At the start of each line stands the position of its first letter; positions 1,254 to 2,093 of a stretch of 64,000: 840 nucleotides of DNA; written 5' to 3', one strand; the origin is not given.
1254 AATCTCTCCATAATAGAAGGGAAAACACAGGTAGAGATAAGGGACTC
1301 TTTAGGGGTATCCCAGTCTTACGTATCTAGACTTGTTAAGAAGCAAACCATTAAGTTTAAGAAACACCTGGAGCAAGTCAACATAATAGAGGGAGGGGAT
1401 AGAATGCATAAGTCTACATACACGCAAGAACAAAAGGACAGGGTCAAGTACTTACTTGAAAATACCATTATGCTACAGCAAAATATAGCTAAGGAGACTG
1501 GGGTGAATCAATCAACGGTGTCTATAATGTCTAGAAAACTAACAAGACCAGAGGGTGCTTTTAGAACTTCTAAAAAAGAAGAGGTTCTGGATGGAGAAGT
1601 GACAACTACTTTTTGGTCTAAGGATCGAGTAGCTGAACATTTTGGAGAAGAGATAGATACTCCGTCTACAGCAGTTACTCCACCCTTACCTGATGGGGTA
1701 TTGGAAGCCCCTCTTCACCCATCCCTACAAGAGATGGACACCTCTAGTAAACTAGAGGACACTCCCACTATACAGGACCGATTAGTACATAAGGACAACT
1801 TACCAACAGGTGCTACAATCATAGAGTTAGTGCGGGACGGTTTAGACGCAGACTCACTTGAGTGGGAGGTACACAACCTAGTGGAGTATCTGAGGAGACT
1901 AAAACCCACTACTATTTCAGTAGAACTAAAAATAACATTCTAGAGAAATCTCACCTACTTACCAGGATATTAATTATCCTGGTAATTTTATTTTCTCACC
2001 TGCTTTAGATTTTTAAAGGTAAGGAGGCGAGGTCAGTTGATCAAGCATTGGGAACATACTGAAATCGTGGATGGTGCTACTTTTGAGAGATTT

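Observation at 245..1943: Sigma-factor gene with C-terminal HTH extension, in-frame internal RBS/ATG, and a tightly coupled His-rich upstream gene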

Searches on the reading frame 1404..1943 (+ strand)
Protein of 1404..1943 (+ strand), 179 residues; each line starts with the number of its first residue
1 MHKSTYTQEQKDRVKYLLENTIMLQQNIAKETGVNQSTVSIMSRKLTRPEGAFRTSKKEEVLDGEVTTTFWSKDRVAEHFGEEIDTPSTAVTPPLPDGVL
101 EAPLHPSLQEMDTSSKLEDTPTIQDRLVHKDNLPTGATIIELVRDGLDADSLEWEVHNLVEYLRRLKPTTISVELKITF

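Call 3: search_protein_families(library=pfam, proteins=[window:1404-1943:+], max_evalue=1)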
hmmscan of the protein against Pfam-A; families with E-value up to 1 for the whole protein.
window:1404-1943:+ (179 aa): 4 families
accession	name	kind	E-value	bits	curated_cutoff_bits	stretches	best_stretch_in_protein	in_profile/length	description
PF02796.21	HTH_7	-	0.035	14.7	23.8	1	2-39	2-38/45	Helix-turn-helix domain of resolvase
PF24034.1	DUF7343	-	0.06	13.6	27.6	1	11-47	5-43/62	Domain of unknown function (DUF7343)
PF01325.25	Fe_dep_repress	-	0.17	12.5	26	1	21-48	21-48/60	Iron dependent repressor, N-terminal DNA binding domain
PF04814.19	HNF-1_N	-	0.22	12.4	29.7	1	11-40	123-152/175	Hepatocyte nuclear factor 1 (HNF-1), N terminus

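Call 4: search_protein_families(library=phrogs, proteins=[window:1404-1943:+], max_evalue=0.01)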
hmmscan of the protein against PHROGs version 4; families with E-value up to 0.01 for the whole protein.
window:1404-1943:+ (179 aa): 5 families
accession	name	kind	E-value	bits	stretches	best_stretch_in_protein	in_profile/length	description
phrog_8794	-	transcription regulation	2.7e-10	41.5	1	5-78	4-76/159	sigma factor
phrog_351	-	transcription regulation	0.0023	17.5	1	7-61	748-800/928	RNA polymerase sigma factor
phrog_7545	-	DNA, RNA and nucleotide metabolism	0.0049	18.1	1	9-58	5-54/160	HNH endonuclease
phrog_6223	-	transcription regulation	0.0086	17.1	0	11-43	8-38/73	transcriptional repressor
phrog_6831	-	transcription regulation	0.0091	17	0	23-42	19-38/68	transcriptional regulator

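Call 7: search_dna_similar(query=window:1404-1943:+, collection=phages, mode=protein, max_rows=40, max_evalue=0.001)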
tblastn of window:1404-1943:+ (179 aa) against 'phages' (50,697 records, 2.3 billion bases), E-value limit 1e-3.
No match.

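Call 14: find_homologous_proteins(query=window:1404-1943:+, max_evalue=0.01)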
Query window:1404-1943:+: 72 candidates shared short words with the query, none scored E <= 0.01.

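Call 34: search_protein_representatives(alignment_id=A3)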
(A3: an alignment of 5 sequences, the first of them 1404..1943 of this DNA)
Query: 5 sequences, 166 profile positions. Proteins with E-value up to 0.001 (for the whole library): 247; up to 1e-10: 15; up to 1e-30: 3. The best 150 are listed.
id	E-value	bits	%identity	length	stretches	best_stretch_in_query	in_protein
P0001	4.6e-68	244.9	-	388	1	2-166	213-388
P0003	3.9e-49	183.4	-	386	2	3-165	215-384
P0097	1.7e-43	165.0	-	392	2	4-165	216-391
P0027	2.3e-30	122.3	-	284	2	1-85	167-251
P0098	5.9e-13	65.7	-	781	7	8-57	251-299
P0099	1.2e-12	64.7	-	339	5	19-64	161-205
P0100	1.3e-12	64.5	-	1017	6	11-74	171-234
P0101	4.0e-12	63.0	-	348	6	5-56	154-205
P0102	6.7e-12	62.2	-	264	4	5-49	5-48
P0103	9.4e-12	61.8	-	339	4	5-39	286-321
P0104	1.4e-11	61.2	-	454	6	18-67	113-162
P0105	3.0e-11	60.1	-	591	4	4-43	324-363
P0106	3.6e-11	59.9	-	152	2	2-82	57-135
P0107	5.6e-11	59.2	-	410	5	15-51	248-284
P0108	8.2e-11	58.7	-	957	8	19-80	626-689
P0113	5.7e-10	56.0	-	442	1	8-163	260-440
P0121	4.4e-09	53.1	-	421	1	8-163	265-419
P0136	1.1e-07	48.6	-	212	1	8-164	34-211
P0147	3.7e-07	46.8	-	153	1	6-163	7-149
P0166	2.8e-06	44.0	-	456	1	5-162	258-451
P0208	4.0e-05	40.2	-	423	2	9-163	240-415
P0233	7.6e-05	39.3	-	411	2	8-163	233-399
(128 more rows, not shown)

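Call 37: find_encoding_contigs(protein=P0147, flank=4000, max_places=4)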
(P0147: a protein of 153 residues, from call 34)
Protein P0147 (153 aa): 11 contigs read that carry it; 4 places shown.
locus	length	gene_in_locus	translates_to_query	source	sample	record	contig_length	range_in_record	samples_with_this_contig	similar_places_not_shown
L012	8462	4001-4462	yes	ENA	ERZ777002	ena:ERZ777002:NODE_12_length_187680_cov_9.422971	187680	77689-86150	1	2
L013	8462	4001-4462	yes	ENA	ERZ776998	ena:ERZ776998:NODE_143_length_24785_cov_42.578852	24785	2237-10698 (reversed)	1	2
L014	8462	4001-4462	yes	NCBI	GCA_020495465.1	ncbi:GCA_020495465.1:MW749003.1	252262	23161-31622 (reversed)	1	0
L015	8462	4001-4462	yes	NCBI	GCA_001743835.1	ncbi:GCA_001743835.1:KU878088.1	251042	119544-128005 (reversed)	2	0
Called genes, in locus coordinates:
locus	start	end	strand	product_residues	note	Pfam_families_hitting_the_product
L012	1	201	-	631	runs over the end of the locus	PF04998:RNA_pol_Rpb1_5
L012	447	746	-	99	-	-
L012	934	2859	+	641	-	PF20286:divDNApol, PF00136:DNA_pol_B, PF20286:divDNApol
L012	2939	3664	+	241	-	-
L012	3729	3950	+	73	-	-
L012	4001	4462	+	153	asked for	-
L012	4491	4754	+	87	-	-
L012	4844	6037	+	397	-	-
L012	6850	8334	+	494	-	PF05265:DUF723 (faint), PF21817:CapR (faint), PF14311:DUF4379 (faint)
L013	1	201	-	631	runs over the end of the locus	PF04998:RNA_pol_Rpb1_5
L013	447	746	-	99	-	-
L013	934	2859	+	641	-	PF20286:divDNApol, PF00136:DNA_pol_B, PF20286:divDNApol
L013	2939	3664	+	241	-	-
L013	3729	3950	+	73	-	-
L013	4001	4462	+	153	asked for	-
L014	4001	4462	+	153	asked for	-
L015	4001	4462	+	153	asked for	-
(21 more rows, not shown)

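Call 38: find_encoding_contigs(protein=P0136, flank=4000, max_places=4)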
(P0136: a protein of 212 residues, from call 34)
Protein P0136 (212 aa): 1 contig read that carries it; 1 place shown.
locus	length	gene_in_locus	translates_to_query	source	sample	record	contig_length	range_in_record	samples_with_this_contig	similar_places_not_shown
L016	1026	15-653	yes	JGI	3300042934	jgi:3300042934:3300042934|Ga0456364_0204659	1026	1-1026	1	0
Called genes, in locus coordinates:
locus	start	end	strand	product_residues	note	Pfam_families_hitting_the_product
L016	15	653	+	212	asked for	-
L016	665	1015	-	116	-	PF13814:Replic_Relax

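Call 41: find_related_loci(query=P0113, collection=viral_contigs, flank=2500)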
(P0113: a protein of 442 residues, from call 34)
Query P0113 (442 aa) in viral_contigs; peptide patterns used: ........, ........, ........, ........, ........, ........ (x = any residue, [..] = any of these).
15 stretches matched a pattern, but none encodes a relative of the query by tblastn (E <= 1e-3).

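Call 43: search_dna_similar(query=P0147, collection=phages, mode=protein, max_rows=40, max_evalue=0.001)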
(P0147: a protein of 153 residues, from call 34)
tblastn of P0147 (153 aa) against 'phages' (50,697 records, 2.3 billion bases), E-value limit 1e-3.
Records with a match: 9; places in all: 9; records where one place covers at least 80% of the query: 7.
Best place of each record, by identity: >=99% 7; 60-80% 2.
By first word of the organism name: Bacillus 7; Lysinibacillus 2.
By host as written in the record: Bacillus subtilis 4; Bacillus subtilis subsp. subtilis 168 2; Lysinibacillus fusiformis 2; Bacillus sp 1.
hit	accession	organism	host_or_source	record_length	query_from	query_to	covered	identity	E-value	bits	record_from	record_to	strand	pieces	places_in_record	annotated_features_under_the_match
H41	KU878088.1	Bacillus phage AR9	Bacillus subtilis subsp. subtilis 168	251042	1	153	100%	100.0%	2e-86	280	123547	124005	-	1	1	DNA binding protein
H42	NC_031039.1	Bacillus phage AR9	Bacillus subtilis subsp. subtilis 168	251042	1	153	100%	100.0%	2e-86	280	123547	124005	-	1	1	sigma factor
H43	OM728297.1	Bacillus phage vB_BsuM-Goe21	Bacillus subtilis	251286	1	153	100%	100.0%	2e-86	280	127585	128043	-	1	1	hypothetical protein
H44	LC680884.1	Bacillus phage PBS1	Bacillus subtilis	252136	1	153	100%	100.0%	2e-86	280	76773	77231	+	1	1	hypothetical protein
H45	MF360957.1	Bacillus phage PBS1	Bacillus subtilis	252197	1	153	100%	100.0%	2e-86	280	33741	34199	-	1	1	37: hypothetical protein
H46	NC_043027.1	Bacillus phage PBS1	Bacillus subtilis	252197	1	153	100%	100.0%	2e-86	280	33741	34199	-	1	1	37: sigma factor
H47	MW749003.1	Bacillus phage vB_BspM_Internexus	Bacillus sp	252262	1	153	100%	100.0%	2e-86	280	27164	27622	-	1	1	putative DNA binding protein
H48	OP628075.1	Lysinibacillus phage vB_LfM_LysYB1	Lysinibacillus fusiformis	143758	10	48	25%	64.1%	5e-8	56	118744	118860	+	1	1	sigma-70 region 2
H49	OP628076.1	Lysinibacillus phage vB_LfM_LysYB2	Lysinibacillus fusiformis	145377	10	48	25%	64.1%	5e-8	56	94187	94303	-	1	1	sigma-70 region 2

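Call 44: search_dna_similar(query=P0166, collection=phages, mode=protein, max_rows=40, rows=spread)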
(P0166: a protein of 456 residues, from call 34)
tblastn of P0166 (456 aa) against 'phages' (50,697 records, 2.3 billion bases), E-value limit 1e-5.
Records with a match: 204; places in all: 232; records where one place covers at least 80% of the query: 1.
Best place of each record, by identity: <60% 204.
By first word of the organism name: Bacillus 145; Bacteriophage 30; Paenibacillus 9; Brevibacillus 4; Cyanophage 3; Microcystis 2; Lysinibacillus 2; Listeria 2; Geobacillus 2; Cylindrospermopsis 2; and 3 more.
By host as written in the record: - 38; Bacillus cereus 20; Bacillus anthracis 15; Bacillus subtilis 12; Bacillus subtilis BEST7003 9; Bacillus megaterium 6; Paenibacillus larvae NRRL 2605 5; Bacillus sp. 4; and 54 more.
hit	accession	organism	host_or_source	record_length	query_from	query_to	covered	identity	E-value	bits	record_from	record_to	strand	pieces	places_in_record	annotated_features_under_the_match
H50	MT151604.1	Bacillus phage P59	Cytobacillus oceanisediminis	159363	8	449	97%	31.2%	7e-35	144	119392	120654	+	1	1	RNA polymerase sigma factor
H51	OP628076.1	Lysinibacillus phage vB_LfM_LysYB2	Lysinibacillus fusiformis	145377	4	294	64%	37.2%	2e-48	184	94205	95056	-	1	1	sigma-70 region 2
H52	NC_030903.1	Bacillus phage SPG24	Bacillus subtilis G24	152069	24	309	63%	33.6%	1e-26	119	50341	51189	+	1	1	RNA polymerase sigma factor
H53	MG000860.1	Bacillus phage BSP9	Bacillus subtilis ATCC 15245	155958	24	309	63%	32.9%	1e-25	116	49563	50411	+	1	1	RNA polymerase sigma 70 factor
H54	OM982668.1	Bacillus phage SBSphiJ1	Bacillus subtilis BEST7003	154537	24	309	63%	32.5%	1e-26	119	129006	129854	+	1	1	hypothetical protein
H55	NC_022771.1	Bacillus phage Grass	Bacillus subtilis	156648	24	309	63%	32.5%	3e-26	118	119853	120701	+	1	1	RNA polymerase sigma factor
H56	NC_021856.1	Bacillus phage phiNIT1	Bacillus subtilis (natto)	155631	24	309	63%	32.2%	2e-25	115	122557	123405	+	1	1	orf330: RNA polymerase sigma factor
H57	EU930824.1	Bacillus phage Bcp1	-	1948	11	321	68%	28.8%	3e-12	74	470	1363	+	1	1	Bcp26 | Bcp25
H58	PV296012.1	Bacillus phage 0524phi7-1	Bacillus thuringiensis BtSerwer7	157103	8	283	61%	31.3%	3e-23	109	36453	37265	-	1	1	sigma factor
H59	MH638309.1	Bacillus phage Hobo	Bacillus thuringiensis kurstaki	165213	11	321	68%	27.3%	5e-10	68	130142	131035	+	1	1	201: RNA polymerase sigma factor | 202: RNA polymerase subunit alpha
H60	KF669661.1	Bacillus phage Slash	Bacillus megaterium Km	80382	18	228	46%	39.8%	1e-27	122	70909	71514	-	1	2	RNA polymerase sigma factor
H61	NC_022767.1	Bacillus phage Staley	Bacillus megaterium Km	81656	18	228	46%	39.7%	5e-25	114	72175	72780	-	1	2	RNA polymerase sigma factor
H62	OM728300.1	Bacillus phage vB_BsuM-Goe17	Bacillus subtilis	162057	1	299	66%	27.6%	2e-10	69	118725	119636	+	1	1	fliA: RNA polymerase sigma factor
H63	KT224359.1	Bacillus phage TsarBomba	Bacillus thuringiensis subsp. kurstaki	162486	8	283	61%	29.4%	6e-19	96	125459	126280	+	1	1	RNA polymerase sigma factor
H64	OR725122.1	Bacillus phage BC-VP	Bacillus cereus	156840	22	267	54%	32.6%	3e-14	81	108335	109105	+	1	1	RNA polymerase sigma factor (x2)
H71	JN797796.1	Bacillus phage B5S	Bacillus cereus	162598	22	300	61%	27.6%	1e-10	70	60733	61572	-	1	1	putative RNA polymerase sigma 28 subunit SigF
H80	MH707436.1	Bacillus phage BSP36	Bacillus subtilis KCCM 11780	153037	51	298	54%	28.2%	1e-10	70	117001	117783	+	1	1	putative RNA polymerase sigma factor 2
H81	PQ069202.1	Bacillus phage C30-1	Bacillus sp. C30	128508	22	300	61%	24.8%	1e-6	57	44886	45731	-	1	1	record has no annotation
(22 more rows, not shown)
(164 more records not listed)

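Call 45: get_annotated_region(hit=H59, flank=1500)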
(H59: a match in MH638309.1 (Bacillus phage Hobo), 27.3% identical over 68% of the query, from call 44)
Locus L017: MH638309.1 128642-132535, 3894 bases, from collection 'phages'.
description: Bacillus phage Hobo, complete genome.
organism: Bacillus phage Hobo (NCBI taxid 2301683)
taxonomy: Viruses; Duplodnaviria; Heunggongvirae; Uroviricota; Caudoviricetes; Herelleviridae; Bastillevirinae; Caeruleovirus; Caeruleovirus BM15
host: Bacillus thuringiensis kurstaki; source: soil; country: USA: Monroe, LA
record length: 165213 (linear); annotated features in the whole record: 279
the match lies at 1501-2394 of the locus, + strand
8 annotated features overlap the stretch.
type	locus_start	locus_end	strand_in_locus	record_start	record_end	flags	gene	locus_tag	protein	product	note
CDS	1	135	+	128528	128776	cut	198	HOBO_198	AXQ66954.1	hypothetical protein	-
CDS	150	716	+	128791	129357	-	199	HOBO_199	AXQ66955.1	hypothetical protein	-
CDS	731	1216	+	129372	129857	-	200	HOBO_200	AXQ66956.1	hypothetical protein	-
CDS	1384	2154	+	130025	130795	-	201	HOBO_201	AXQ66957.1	RNA polymerase sigma factor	-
CDS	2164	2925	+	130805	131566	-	202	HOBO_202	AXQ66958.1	RNA polymerase subunit alpha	-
CDS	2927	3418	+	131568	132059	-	203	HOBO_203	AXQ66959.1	hypothetical protein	-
CDS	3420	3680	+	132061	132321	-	204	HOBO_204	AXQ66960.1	hypothetical protein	-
CDS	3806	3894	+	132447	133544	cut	205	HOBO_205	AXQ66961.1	ParM protein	-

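Call 46: get_annotated_region(hit=H57, flank=1500)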
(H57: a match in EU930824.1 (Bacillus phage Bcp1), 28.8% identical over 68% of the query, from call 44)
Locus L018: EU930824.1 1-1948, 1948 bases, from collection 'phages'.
description: Bacillus cereus phage Bcp1 Bcp26 and Bcp25 genes, complete cds.
organism: Bacillus phage Bcp1 (NCBI taxid 584892)
taxonomy: Viruses; Duplodnaviria; Heunggongvirae; Uroviricota; Caudoviricetes; Herelleviridae; Bastillevirinae; Caeruleovirus; Caeruleovirus Bcp1
host: -; source: -; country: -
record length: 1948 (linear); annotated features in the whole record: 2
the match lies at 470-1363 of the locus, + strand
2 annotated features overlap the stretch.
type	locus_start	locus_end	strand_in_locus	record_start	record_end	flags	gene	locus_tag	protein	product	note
CDS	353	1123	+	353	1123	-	-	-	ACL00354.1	Bcp26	putative sporulation sigma factor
CDS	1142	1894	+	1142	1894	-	-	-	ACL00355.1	Bcp25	putative sporulation sigma factor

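Call 47: get_annotated_region(hit=H50, flank=1500)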
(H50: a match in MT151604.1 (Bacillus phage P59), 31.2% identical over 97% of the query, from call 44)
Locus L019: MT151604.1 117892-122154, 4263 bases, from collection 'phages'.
description: Bacillus phage P59, complete genome.
organism: Bacillus phage P59 (NCBI taxid 2723893)
taxonomy: Viruses; Duplodnaviria; Heunggongvirae; Uroviricota; Caudoviricetes; Herelleviridae; Bastillevirinae
host: Cytobacillus oceanisediminis; source: sediment; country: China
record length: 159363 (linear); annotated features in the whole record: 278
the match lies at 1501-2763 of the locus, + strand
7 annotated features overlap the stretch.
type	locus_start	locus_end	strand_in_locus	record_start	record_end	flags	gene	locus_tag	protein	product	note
CDS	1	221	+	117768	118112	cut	-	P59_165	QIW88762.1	putative primase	-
CDS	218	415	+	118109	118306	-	-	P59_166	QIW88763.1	hypothetical protein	-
CDS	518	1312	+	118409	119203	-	-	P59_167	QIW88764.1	hypothetical protein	-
CDS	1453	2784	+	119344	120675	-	-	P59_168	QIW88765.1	RNA polymerase sigma factor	-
CDS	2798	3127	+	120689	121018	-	-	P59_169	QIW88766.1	hypothetical protein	-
CDS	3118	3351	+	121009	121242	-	-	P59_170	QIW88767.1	hypothetical protein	-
CDS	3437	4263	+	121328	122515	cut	-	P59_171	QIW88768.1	tRNA processing protein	-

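Call 54: find_encoding_contigs(protein=P0113, flank=2500, max_places=1)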
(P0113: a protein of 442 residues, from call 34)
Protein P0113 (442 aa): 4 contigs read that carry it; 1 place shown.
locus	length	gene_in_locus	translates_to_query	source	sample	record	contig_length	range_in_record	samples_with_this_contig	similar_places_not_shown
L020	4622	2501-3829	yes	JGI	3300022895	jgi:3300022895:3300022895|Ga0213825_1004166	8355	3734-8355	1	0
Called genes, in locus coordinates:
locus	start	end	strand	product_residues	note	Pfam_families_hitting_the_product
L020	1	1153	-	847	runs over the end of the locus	-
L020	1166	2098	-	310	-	-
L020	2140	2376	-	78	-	-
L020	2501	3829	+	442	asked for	PF04542:Sigma70_r2, PF00196:GerE (faint), PF08281:Sigma70_r4_2 (faint), PF04545:Sigma70_r4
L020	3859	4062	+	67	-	-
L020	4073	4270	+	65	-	-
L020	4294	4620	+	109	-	?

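Call 55: find_encoding_contigs(protein=P0166, flank=2500, max_places=1)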
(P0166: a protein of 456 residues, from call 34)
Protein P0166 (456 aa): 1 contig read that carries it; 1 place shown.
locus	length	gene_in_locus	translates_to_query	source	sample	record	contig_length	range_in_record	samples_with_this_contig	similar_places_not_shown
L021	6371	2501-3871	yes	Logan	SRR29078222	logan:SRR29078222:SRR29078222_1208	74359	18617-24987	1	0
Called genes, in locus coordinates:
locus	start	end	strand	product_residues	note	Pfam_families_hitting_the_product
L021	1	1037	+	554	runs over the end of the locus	PF05876:GpA_ATPase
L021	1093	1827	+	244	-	PF26856:Phage_SPO1_gp51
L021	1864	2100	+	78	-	-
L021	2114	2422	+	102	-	PF08858:IDEAL (weak)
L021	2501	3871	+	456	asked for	PF04542:Sigma70_r2, PF08281:Sigma70_r4_2 (faint), PF04545:Sigma70_r4 (faint), PF01381:HTH_3 (faint)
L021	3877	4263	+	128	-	-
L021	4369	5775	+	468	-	PF18127:NAMPT_N (faint), PF04095:NAPRTase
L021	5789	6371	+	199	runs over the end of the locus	PF01467:CTP_transf_like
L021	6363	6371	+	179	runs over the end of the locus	-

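Call 56: find_encoding_contigs(protein=P0233, flank=2500, max_places=1)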
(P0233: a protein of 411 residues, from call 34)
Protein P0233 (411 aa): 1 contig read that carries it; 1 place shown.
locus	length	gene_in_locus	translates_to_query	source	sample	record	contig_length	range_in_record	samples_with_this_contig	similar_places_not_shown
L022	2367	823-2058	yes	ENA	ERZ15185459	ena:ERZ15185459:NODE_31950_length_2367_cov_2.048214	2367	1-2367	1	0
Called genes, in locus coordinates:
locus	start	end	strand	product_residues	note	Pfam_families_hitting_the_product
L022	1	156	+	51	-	?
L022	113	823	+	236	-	PF04542:Sigma70_r2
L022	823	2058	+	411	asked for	PF04542:Sigma70_r2, PF08281:Sigma70_r4_2 (faint), PF01371:Trp_repressor (faint)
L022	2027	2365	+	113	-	?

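Call 57: find_encoding_contigs(protein=P0208, flank=2500, max_places=1)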
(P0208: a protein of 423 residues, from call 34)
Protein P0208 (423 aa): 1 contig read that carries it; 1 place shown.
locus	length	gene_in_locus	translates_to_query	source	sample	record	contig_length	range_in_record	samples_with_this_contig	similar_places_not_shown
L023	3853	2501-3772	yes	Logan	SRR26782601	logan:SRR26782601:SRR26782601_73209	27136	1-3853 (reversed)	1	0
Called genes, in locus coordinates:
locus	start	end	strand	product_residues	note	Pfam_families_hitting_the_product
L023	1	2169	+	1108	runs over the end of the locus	PF18306:LDcluster4 (weak), PF02195:ParB_N, PF12294:DUF3626 (weak)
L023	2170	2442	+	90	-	-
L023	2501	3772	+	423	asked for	PF04542:Sigma70_r2, PF00196:GerE (faint), PF04545:Sigma70_r4, PF13384:HTH_23 (faint)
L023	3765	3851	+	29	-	?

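Call 58: find_encoding_contigs(protein=P0121, flank=2500, max_places=1)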
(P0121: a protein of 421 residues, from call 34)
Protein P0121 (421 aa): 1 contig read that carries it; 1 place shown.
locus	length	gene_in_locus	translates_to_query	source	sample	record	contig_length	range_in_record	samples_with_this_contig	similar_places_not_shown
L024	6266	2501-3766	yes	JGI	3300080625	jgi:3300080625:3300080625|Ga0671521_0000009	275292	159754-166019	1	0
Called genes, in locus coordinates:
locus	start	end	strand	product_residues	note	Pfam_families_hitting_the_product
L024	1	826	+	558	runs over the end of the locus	-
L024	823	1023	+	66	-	-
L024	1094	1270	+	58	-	-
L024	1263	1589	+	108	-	-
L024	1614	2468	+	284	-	-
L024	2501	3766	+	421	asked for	PF08281:Sigma70_r4_2 (faint), PF04545:Sigma70_r4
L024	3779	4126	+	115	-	-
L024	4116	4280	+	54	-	-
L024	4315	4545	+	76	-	-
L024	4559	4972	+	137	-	-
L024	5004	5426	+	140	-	-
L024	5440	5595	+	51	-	-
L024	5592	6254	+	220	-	PF00226:DnaJ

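Call 65: search_solved_structures(query=A3, max_evalue=1)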
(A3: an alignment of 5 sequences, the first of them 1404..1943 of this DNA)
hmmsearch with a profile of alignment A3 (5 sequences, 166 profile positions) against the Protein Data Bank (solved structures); distinct sequences matched with E-value up to 1: 14.
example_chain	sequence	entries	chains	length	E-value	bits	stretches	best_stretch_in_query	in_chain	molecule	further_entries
2rvc_A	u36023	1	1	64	0.0075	19.8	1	1-59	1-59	Interferon-inducible and double-stranded-dependent eIF-2kinase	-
4kmf_A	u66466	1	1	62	0.035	17.6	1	2-59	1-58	Interferon-inducible and double-stranded-dependent eIF-2kinase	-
3tgn_A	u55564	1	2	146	0.062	16.8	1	5-56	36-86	Adc operon repressor AdcR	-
8tac_A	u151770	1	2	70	0.077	16.5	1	10-43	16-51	DBP48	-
7bhy_A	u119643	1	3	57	0.14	15.6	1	18-39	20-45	Deoxyribonucleoside regulator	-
7s03_A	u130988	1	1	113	0.31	14.5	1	5-46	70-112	Histone-lysine N-methyltransferase SETMAR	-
2lvs_A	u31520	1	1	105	0.41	14.1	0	10-55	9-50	Putative uncharacterized protein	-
7fby_A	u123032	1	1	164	0.45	14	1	11-46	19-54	Transcriptional regulatory protein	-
9w4v_A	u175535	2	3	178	0.52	13.7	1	11-46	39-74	Uncharacterized HTH-type transcriptional regulator PH0140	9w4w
8r7y_A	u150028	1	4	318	0.72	13.3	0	19-39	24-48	Deoxyribonucleoside regulator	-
2efn_A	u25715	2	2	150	0.72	13.3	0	12-45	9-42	150aa long hypothetical transcriptional regulator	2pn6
5whm_A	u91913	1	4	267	0.81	13.1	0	18-46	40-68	IclR family transcriptional regulator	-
2l49_A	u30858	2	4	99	0.97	12.9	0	11-40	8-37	C protein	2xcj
5duk_A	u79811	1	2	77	0.97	12.9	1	13-48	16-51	putative DNA binding protein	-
